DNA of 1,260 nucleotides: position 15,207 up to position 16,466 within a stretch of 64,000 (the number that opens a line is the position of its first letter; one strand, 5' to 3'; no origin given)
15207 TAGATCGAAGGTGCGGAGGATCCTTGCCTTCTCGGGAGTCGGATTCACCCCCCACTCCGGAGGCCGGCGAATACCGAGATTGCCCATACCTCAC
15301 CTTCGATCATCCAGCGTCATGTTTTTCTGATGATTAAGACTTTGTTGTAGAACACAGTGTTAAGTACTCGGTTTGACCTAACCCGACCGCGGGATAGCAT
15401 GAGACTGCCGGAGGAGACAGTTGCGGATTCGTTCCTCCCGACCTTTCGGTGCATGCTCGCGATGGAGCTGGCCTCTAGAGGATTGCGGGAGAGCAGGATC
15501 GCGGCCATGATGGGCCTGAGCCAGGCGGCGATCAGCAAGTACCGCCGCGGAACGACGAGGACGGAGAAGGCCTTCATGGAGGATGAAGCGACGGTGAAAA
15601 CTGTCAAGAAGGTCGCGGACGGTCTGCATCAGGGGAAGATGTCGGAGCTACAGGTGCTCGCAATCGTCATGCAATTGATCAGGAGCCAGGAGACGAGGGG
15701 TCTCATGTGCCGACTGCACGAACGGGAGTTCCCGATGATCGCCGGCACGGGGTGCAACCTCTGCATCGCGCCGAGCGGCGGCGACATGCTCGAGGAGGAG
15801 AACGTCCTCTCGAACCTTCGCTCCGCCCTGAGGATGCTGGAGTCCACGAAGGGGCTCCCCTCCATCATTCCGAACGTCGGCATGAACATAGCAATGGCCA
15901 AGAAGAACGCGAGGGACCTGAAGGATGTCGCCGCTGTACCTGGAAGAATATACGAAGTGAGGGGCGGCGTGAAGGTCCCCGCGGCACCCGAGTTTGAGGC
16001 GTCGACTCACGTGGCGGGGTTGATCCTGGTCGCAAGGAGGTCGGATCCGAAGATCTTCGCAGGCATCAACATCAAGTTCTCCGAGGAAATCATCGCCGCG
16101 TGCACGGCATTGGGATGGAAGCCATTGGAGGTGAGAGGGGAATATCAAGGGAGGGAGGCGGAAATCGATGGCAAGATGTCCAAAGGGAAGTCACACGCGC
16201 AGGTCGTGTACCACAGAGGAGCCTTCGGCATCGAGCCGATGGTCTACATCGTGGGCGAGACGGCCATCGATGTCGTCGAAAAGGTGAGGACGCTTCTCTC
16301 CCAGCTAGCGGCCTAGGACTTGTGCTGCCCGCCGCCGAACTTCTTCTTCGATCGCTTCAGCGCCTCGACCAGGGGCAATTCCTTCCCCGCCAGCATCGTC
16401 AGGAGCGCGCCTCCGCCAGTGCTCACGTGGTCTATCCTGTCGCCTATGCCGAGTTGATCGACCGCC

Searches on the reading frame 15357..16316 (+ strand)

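Call 79: search_protein_families(library=pfam, proteins=[window:15357-16316:+], max_evalue=0.00001)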
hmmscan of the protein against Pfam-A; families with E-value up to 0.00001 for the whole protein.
window:15357-16316:+ (319 aa): 1 family
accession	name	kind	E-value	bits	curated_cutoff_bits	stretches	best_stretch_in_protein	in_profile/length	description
PF10120.14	ThiN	-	2.1e-50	171.1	25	1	153-311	1-164/165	Thiamine-phosphate synthase ThiN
